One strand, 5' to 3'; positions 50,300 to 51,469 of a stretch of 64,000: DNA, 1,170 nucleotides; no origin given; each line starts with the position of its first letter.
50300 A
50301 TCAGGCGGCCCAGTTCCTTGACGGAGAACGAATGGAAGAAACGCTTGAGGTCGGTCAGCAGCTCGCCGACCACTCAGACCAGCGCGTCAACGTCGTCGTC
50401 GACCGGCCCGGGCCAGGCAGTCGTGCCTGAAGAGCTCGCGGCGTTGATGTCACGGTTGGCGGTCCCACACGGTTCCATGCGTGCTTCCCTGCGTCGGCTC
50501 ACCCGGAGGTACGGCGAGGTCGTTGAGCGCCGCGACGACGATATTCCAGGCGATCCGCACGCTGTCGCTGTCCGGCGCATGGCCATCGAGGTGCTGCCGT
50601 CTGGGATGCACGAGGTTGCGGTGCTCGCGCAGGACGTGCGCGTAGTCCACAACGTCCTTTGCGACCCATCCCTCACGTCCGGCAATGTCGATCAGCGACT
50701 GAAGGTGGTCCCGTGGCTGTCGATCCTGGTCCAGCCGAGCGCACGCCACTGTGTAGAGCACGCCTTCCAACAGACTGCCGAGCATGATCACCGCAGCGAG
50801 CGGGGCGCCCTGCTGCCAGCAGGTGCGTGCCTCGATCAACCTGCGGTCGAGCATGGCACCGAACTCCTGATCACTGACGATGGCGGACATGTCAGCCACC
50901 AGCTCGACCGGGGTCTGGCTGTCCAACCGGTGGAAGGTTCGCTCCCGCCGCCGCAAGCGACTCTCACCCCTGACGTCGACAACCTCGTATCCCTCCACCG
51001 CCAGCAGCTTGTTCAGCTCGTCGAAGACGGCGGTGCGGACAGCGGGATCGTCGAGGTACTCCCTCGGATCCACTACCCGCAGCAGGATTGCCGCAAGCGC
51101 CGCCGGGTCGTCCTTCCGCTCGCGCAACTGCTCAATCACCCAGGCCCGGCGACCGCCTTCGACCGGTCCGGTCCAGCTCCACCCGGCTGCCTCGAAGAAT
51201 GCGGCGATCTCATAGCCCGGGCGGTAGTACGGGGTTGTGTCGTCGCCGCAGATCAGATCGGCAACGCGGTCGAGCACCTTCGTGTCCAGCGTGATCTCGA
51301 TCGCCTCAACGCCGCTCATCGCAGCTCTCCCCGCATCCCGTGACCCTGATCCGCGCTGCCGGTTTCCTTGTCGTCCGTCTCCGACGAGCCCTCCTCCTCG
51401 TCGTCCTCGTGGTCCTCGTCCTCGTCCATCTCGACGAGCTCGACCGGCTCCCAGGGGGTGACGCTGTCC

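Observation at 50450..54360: Translationally coupled SF1 helicase-endonuclease plus HEPN (AbiJ-like) gene pair: candidate uncharacterised defence module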

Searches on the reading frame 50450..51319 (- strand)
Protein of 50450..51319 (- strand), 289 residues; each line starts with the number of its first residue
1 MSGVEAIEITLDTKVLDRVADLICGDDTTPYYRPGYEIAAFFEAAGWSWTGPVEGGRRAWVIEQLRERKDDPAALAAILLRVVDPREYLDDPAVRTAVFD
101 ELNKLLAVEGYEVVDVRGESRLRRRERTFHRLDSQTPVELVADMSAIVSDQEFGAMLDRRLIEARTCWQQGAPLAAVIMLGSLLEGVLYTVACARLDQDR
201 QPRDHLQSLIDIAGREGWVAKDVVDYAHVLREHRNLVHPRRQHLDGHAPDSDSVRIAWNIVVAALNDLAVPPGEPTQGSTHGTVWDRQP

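Call 4: search_protein_families(library=pfam, proteins=[window:50450-51319:-], max_evalue=1)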
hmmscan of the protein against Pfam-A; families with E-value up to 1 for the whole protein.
window:50450-51319:- (289 aa): 1 family
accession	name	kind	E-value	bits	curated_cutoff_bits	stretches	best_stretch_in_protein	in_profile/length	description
PF13643.11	DUF4145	-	0.12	12.9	23.1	1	163-239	2-71/88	Domain of unknown function (DUF4145)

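Call 5: search_protein_families(library=padloc, proteins=[window:50450-51319:-], max_evalue=1)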
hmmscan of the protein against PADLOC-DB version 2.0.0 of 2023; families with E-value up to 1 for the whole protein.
window:50450-51319:- (289 aa): 1 family
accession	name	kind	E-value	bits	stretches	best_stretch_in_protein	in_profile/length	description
PDLC03988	PD-Lambda-3_B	-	0.027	11.9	1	78-115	73-110/222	-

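Call 7: find_homologous_proteins(query=window:50450-51319:-)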
Query window:50450-51319:- (289 aa): 175 proteins with E <= 0.001 among 7394 candidates; the best 120 are listed.
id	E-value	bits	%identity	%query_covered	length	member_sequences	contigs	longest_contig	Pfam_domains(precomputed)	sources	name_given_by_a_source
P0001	8.2e-191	651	100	100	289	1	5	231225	-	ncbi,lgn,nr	ncbi:MAG: hypothetical protein HYR62_09825 [Actinobacteria bacterium]|nr:hypothetical protein [Actin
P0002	6.1e-150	516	85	94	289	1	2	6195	-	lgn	-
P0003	2.7e-105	370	61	95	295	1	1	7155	-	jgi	jgi:hypothetical protein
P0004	3.0e-102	360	62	90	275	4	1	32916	-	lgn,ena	-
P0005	1.2e-101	358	62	90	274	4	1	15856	-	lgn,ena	-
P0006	2.1e-101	357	63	91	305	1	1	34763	-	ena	-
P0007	2.7e-101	357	59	92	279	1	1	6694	-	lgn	-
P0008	6.2e-101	356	61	93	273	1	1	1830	-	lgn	-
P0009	8.9e-99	348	59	92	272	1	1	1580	PF13643.12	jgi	jgi:hypothetical protein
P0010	9.9e-99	348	58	93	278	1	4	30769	-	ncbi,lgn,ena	-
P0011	1.5e-98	348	60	93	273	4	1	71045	-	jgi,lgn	jgi:hypothetical protein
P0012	1.6e-98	348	59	91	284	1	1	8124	-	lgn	-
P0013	3.0e-98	347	61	90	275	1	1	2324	-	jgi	jgi:hypothetical protein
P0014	8.7e-98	345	60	90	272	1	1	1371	-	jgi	jgi:hypothetical protein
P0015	1.1e-97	345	58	93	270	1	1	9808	-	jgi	jgi:hypothetical protein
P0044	2.3e-91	324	54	98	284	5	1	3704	PF13643.12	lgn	-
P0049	1.8e-90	321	56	91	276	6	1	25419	PF13643.12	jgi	jgi:hypothetical protein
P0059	1.7e-88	315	55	92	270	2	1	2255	PF13643.12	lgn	-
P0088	1.8e-85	305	54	92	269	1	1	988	PF13643.12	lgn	-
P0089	2.2e-85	305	54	91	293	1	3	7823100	PF13643.12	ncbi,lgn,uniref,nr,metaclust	ncbi:protein of unknown function [Amycolatopsis lurida]|uniref:DUF4145 domain-containing protein n=1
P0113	2.7e-74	268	52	91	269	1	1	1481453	PF13643.12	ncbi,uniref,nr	ncbi:DUF4145 domain-containing protein [Kribbella speibonae]|uniref:DUF4145 domain-containing protei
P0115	2.1e-73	265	52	90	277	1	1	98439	PF13643.12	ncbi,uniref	ncbi:hypothetical protein GCM10009745_78840 [Kribbella yunnanensis]|uniref:DUF4145 domain-containing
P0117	3.6e-71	258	51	90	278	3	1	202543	PF13643.12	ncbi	ncbi:DUF4145 domain-containing protein [Kribbella sp. NPDC002412]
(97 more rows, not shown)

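Call 9: find_related_loci(query=A1, collection=genome_contigs, flank=8000)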
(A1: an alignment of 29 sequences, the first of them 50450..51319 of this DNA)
Query A1 (289 aa) in genome_contigs; peptide patterns used: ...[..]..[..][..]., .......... (x = any residue, [..] = any of these).
237 stretches matched a pattern; 204 encode a relative of the query (tblastn E <= 1e-3); the best 80 are kept; 80 distinct loci.
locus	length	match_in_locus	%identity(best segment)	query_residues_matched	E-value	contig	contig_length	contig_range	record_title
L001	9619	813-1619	56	1-269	1e-98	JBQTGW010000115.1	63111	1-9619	MAG: Pseudonocardiales bacterium isolate SAR66 c_000000460319, whole genome shotgun sequence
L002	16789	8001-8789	60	7-269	3e-99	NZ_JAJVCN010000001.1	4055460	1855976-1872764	Kibdelosporangium philippinense strain ATCC 49844 NODE_1_length_4055460_cov_39.032908, whole genome shotgun sequence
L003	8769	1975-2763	57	7-269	2e-96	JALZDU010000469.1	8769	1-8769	MAG: Actinomycetota bacterium isolate SDM bin8 SC8801-03_k127_1591879, whole genome shotgun sequence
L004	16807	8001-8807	56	1-269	8e-96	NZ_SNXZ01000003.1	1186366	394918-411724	Labedaea rhizosphaerae strain DSM 45361 Ga0310470_103, whole genome shotgun sequence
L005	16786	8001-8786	60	7-268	1e-93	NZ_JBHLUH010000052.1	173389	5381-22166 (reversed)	Phytohabitans kaempferiae strain TBRC 3947 GCM70007130_30, whole genome shotgun sequence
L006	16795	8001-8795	54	5-269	4e-92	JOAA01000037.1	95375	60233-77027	Rhodococcus rhodnii strain NRRL B-16535 contig37.1, whole genome shotgun sequence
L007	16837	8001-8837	54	7-283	8e-92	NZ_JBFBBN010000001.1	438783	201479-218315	Amycolatopsis sp. NPDC051128 NPDC051128_98_B5.ctg-0001, whole genome shotgun sequence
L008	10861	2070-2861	56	5-268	8e-92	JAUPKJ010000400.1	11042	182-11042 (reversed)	MAG: Actinomycetota bacterium isolate erpe_2018_pw_0hr_WHONDRS-PP48-000085_B_bin.17 scaffold_2108745, whole genome shotg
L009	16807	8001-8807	56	7-276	1e-91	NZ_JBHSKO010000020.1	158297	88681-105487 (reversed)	Pseudonocardia zijingensis strain CGMCC 4.1545 spades_K_17_127_20, whole genome shotgun sequence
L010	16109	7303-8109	56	4-272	2e-91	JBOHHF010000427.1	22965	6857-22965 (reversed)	MAG: Pseudonocardiaceae bacterium isolate M3-B1_maxbin2.bin.31 k127_521979, whole genome shotgun sequence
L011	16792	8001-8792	58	5-269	2e-91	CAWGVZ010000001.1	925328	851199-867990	MAG: uncultured Actinomycetota bacterium isolate MFD04212.bin.1.66 genome assembly, contig: contig_10148, whole genome s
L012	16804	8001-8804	54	1-268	5e-91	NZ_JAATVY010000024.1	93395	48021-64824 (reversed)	Planosporangium thailandense strain TBRC 5610 24, whole genome shotgun sequence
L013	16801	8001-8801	56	2-268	7e-91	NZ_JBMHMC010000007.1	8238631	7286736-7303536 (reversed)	Plantactinospora sp. WMMB782 tig00000009, whole genome shotgun sequence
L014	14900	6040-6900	53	7-287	3e-90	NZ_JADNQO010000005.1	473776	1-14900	Amycolatopsis sp. cmx-11-51 cmx-11-51_NODE_5_length_473776_cov_34.528605, whole genome shotgun sequence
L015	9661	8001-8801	57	1-268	4e-90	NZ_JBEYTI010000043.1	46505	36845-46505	Micromonospora sp. NPDC047548 NPDC047548_76_B2.ctg-0043, whole genome shotgun sequence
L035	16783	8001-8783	45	11-269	4e-64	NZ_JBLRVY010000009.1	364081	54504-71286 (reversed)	Streptomyces sp. 4F14 4F-14NODE_9_length_364081_cov_122.320722, whole genome shotgun sequence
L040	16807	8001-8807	43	11-275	3e-61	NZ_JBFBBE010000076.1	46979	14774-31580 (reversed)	Streptomyces sp. NPDC051172 NPDC051172_28_D3.ctg-0076, whole genome shotgun sequence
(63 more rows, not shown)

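Call 15: search_protein_families(library=pfam, proteins=[L004:3304-8001:+, L006:3361-7974:+, L040:3349-7974:+], max_evalue=0.01)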
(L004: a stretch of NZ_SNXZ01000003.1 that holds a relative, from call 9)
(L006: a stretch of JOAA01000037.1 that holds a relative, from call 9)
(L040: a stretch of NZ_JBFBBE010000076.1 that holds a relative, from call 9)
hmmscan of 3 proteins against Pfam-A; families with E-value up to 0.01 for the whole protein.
L004:3304-8001:+ (1566 aa): 16 families
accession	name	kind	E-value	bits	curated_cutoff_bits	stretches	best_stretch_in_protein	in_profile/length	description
PF18741.7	MTES_1575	-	6.2e-25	87.5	38.2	1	1432-1525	1-96/96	REase_MTES_1575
PF13086.12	AAA_11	-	5.3e-18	66.2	27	2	416-542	2-146/257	AAA domain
PF13087.12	AAA_12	-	7.3e-18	65.3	27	1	1205-1382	13-191/195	AAA domain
PF13604.12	AAA_30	-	4.3e-12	46.6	27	1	417-478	3-66/191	AAA domain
PF13245.12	AAA_19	-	3.9e-10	40.5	25.1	1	426-478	7-61/134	AAA domain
PF01443.25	Viral_helicase1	-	4.2e-06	27.2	21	0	1079-1163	7-102/228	Viral superfamily 1 RNA helicase core domain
PF00580.27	UvrD-helicase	-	4.3e-06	27.1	23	1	417-507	2-68/271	UvrD/REP helicase N-terminal domain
PF13401.12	AAA_22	-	1e-05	26.3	27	1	429-493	4-65/130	AAA domain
PF05127.21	NAT10_TcmA_helicase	-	2.1e-05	24.9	22.7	0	434-485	1-53/176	RNA cytidine acetyltransferase NAT10/TcmA, helicase domain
PF04480.18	DUF559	-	3e-05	24.3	20.6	1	1450-1521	38-104/109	Protein of unknown function (DUF559)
PF09848.15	SLFN-g3_helicase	-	0.00018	21.4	24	0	433-481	4-54/354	Schlafen group 3, DNA/RNA helicase domain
PF20720.3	nSTAND3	-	0.00022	21.4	27.2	1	422-476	9-63/155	Novel STAND NTPase 3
PF13191.12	AAA_16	-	0.00036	21.5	32.6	1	431-526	25-123/167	AAA ATPase domain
PF01695.23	IstB_IS21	-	0.00095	19.2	24.1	1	420-469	82-131/238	IstB-like ATP binding protein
PF25199.1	nSTAND_NTPase5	-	0.0016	18.7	34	0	431-512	42-124/145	Novel STAND NTPase 5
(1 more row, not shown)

L006:3361-7974:+ (1538 aa): 18 families
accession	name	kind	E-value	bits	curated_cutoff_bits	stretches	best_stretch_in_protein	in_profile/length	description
PF18741.7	MTES_1575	-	7.8e-26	90.4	38.2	1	1406-1499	1-96/96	REase_MTES_1575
PF13087.12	AAA_12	-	2e-19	70.4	27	1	1180-1357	13-192/195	AAA domain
PF13086.12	AAA_11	-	1e-14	55.4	27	2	392-469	2-92/257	AAA domain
PF13604.12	AAA_30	-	1.1e-11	45.3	27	1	393-454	3-66/191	AAA domain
PF13245.12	AAA_19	-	2.3e-09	38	25.1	1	407-454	12-61/134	AAA domain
PF13401.12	AAA_22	-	1.3e-05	26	27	1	409-507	8-83/130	AAA domain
PF20720.3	nSTAND3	-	2.4e-05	24.5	27.2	1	394-452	5-63/155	Novel STAND NTPase 3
PF00580.27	UvrD-helicase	-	4e-05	23.9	23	0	393-449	2-60/271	UvrD/REP helicase N-terminal domain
PF04480.18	DUF559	-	8.5e-05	22.8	20.6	1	1421-1495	35-104/109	Protein of unknown function (DUF559)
PF09848.15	SLFN-g3_helicase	-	0.00012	22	24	0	409-455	4-52/354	Schlafen group 3, DNA/RNA helicase domain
PF05127.21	NAT10_TcmA_helicase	-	0.00013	22.3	22.7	0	410-455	1-47/176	RNA cytidine acetyltransferase NAT10/TcmA, helicase domain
PF13191.12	AAA_16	-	0.0002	22.3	32.6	1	408-504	26-118/167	AAA ATPase domain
PF01443.25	Viral_helicase1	-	0.00051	20.4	21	0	410-431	2-23/228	Viral superfamily 1 RNA helicase core domain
PF25199.1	nSTAND_NTPase5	-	0.0029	17.9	34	0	405-484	40-120/145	Novel STAND NTPase 5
PF13614.12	AAA_31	-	0.0046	17.3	27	0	416-441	12-37/177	AAA domain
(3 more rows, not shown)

L040:3349-7974:+ (1542 aa): 15 families
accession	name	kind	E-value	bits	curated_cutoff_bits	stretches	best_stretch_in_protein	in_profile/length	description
PF18741.7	MTES_1575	-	2.4e-27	95.3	38.2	1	1388-1482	1-96/96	REase_MTES_1575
PF13087.12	AAA_12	-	2.2e-17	63.7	27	1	1168-1337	16-190/195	AAA domain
PF13086.12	AAA_11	-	3.2e-13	50.5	27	2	389-439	2-60/257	AAA domain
PF13604.12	AAA_30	-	4.3e-08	33.5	27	1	390-449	3-64/191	AAA domain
PF13245.12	AAA_19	-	1.7e-07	31.9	25.1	1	404-442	12-52/134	AAA domain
PF13191.12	AAA_16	-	3.9e-05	24.7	32.6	1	404-501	25-124/167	AAA ATPase domain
PF09848.15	SLFN-g3_helicase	-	0.00024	20.9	24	0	406-451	4-51/354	Schlafen group 3, DNA/RNA helicase domain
PF13401.12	AAA_22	-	0.00027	21.7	27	1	403-484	5-78/130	AAA domain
PF00448.28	SRP54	-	0.00069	19.7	22.7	0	406-439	4-37/196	SRP54-type protein, GTPase domain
PF04480.18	DUF559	-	0.00084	19.6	20.6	1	1403-1481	35-107/109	Protein of unknown function (DUF559)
PF04851.21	ResIII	-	0.00094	19.6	22.5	0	401-436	21-58/164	Type III restriction enzyme, res subunit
PF00580.27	UvrD-helicase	-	0.0017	18.6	23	0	403-432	13-42/271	UvrD/REP helicase N-terminal domain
PF05127.21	NAT10_TcmA_helicase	-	0.0019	18.6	22.7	0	407-451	1-46/176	RNA cytidine acetyltransferase NAT10/TcmA, helicase domain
PF01443.25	Viral_helicase1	-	0.0024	18.1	21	0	407-433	2-27/228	Viral superfamily 1 RNA helicase core domain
PF20720.3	nSTAND3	-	0.0031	17.7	27.2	1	399-441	13-55/155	Novel STAND NTPase 3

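Call 16: search_protein_families(library=padloc, proteins=[L004:3304-8001:+, L040:3349-7974:+], max_evalue=0.001)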
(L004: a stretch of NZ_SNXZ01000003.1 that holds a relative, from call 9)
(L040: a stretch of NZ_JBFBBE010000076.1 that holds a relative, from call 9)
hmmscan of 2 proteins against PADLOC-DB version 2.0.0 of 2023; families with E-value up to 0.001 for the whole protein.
L004:3304-8001:+ (1566 aa): 9 families
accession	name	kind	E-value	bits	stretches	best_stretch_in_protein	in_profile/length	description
PDLC05009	PDC-S37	-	5.1e-46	155.1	2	1123-1526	937-1339/1550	-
PDLC03920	MkoA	-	2.4e-37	126.8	2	1118-1385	786-1076/1112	-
PDLC03924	MkoC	-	2.4e-30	103.4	1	1122-1402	669-961/1136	-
PDLC03921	MkoA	-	1.4e-23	80.6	2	1121-1379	1294-1561/1607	-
PDLC02194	Hhe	-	2.6e-23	79.3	2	1119-1525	1376-1780/1911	-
PDLC04140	mad8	-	3.6e-11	41.1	1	418-624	14-174/314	mads_8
PDLC05064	PDC-S68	-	1.2e-05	21.2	0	430-477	700-747/1273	-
PDLC01734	typeIV_RecD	-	0.00011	18.6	0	418-466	342-390/763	RecD_0_IVD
PDLC04173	GajB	-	0.00077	16.5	0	424-477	4-55/471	-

L040:3349-7974:+ (1542 aa): 6 families
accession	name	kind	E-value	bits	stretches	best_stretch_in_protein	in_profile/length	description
PDLC05009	PDC-S37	-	3e-48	162.5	2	866-1483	722-1339/1550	-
PDLC03920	MkoA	-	4.4e-36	122.6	2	1081-1337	788-1072/1112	-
PDLC03924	MkoC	-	1.5e-32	110.7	2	1171-1338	772-941/1136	-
PDLC02194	Hhe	-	1.4e-25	86.8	2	1063-1482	1358-1780/1911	-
PDLC03921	MkoA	-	4.4e-24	82.3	2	1083-1334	1294-1560/1607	-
PDLC04140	mad8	-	5.8e-07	27.3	1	403-518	27-107/314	mads_8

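Call 17: find_encoding_contigs(protein=P0001, flank=8000, max_places=5)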
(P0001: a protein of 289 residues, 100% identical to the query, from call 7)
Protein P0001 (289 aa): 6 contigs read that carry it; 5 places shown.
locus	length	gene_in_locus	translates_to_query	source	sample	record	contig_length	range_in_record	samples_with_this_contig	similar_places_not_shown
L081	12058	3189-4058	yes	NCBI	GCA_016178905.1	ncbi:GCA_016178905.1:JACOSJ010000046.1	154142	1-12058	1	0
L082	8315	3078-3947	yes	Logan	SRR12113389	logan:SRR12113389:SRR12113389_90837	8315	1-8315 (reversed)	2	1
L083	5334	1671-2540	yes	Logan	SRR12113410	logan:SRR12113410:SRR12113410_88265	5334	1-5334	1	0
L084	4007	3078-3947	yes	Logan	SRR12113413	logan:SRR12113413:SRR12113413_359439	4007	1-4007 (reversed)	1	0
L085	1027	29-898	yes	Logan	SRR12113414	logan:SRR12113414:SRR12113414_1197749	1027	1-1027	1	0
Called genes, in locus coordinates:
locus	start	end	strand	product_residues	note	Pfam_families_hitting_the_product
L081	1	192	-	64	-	?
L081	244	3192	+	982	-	PF13087:AAA_12, PF18741:MTES_1575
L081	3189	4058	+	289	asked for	-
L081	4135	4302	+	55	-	-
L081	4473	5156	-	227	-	PF02441:Flavoprotein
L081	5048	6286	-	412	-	PF13560:HTH_31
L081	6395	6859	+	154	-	-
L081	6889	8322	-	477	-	PF00206:Lyase_1, PF10397:ADSL_C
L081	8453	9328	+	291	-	PF01259:SAICAR_synt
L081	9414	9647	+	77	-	PF02700:PurS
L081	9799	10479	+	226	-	PF07685:GATase_3 (weak), PF13507:GATase_5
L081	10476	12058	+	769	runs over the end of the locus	PF18072:FGAR-AT_linker, PF00586:AIRS, PF02769:AIRS_C, PF00586:AIRS, PF02769:AIRS_C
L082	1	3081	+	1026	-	?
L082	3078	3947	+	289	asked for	-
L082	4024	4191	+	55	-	-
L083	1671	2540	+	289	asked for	-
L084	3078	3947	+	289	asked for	-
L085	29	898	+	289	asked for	-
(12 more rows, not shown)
